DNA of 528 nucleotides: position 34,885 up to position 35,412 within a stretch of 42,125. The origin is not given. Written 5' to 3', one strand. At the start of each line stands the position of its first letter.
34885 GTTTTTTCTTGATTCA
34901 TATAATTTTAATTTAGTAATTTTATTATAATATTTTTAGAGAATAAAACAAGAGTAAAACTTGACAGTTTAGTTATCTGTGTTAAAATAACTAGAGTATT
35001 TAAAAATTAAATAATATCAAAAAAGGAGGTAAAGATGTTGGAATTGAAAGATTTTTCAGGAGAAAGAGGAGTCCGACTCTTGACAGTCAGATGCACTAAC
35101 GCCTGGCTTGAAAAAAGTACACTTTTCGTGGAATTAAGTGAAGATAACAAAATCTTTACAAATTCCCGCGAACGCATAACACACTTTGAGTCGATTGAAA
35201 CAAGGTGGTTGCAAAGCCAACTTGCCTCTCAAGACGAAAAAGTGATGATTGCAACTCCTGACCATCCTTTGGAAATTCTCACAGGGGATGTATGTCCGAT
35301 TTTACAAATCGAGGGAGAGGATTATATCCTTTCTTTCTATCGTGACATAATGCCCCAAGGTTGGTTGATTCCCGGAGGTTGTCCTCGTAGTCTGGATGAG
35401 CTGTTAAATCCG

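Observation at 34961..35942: Self-contained, compositionally foreign cassette encoding an orphan protein with a degenerate Nudix box, wedged between two glycan operons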

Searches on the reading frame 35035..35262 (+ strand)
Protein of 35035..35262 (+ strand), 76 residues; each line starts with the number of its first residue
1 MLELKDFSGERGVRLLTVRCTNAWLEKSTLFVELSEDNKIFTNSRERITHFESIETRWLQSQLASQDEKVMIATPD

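Call 89: predict_structure(alignment_id=A5)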
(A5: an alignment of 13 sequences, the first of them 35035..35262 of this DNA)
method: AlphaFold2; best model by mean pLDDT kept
length: 76 residues; sequences in the alignment: 13
mean_pLDDT: 85.6   pTM: 0.63
mean pLDDT of the five models: 85.6, 84.6, 83.6, 82.4, 76.4
residues with pLDDT >= 90: 19; 70-90: 51; 50-70: 6; < 50: 0
segments of 3 or more residues with pLDDT < 50: none
pLDDT, mean of each block of 10 residues (from residue 1): 81 77 91 91 87 87 87 83
secondary structure, 60 per line:
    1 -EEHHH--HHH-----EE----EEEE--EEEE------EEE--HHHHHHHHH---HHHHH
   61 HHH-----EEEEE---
elements in order: E23-26 E29-32 E39-41 H44-52 H56-63 E69-73

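Call 91: fold_search(model_id=the predicted structure, library=pdb)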
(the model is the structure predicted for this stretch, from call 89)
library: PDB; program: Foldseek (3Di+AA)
matches with E <= 10: 10; with E <= 0.001: 0
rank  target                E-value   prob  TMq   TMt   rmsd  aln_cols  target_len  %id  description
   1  8hvr_G                4.0e+00  0.02  0.21  0.18  16.6        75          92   15  Cryo-EM structure of AfsR-dependent transcription activation complex with afsS promoter (released 2023-12-27)
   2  6ok2_D                5.1e+00  0.03  0.22  0.07  11.1        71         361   13  PilT4 from Geobacter metallireducens bound to ADP: C3ocococ conformation (released 2019-11-20)
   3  8b6h_DC               7.0e+00  0.03  0.19  0.05  12.6        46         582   13  Cryo-EM structure of cytochrome c oxidase dimer (complex IV) from respiratory supercomplex of Tetrahymena thermophila (released 2023-03-29)
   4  3d6w_A                7.9e+00  0.03  0.25  0.19   8.6        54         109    6  LytTr DNA-binding domain of putative methyl-accepting/DNA response regulator from Bacillus cereus. (released 2008-07-15)
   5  9znf_AO               9.0e+00  0.03  0.23  0.28   7.4        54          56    7  Cryo-EM structure of the Methanosarcina acetivorans 70S ribosome in complex with SriA and SriB (released 2026-01-28)
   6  9qf4_Bk               9.0e+00  0.01  0.17  0.20  12.4        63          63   11  Structure of P. furiosus 70S ribosome grown at 95 degC (released 2025-11-05)
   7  9iuz_C                9.6e+00  0.02  0.18  0.28  13.0        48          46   14  Constitutively active mutant(Y276H) of Arabidopsis phytochrome B(phyB) in complex with phytochrome-interacting factor  (released 2024-10-02)
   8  3d6w_B                9.6e+00  0.02  0.22  0.18   8.5        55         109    9  LytTr DNA-binding domain of putative methyl-accepting/DNA response regulator from Bacillus cereus. (released 2008-07-15)
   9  3tmd                  9.6e+00  0.01  0.17  0.07   8.8        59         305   14  Bd1817, a HDG"Y"P protein from Bdellovibrio bacteriovorus (released 2011-10-19)
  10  6skl_5                9.6e+00  0.01  0.16  0.05  12.7        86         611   13  Cryo-EM structure of the CMG Fork Protection Complex at a replication fork - Conformation 1 (released 2020-05-06)
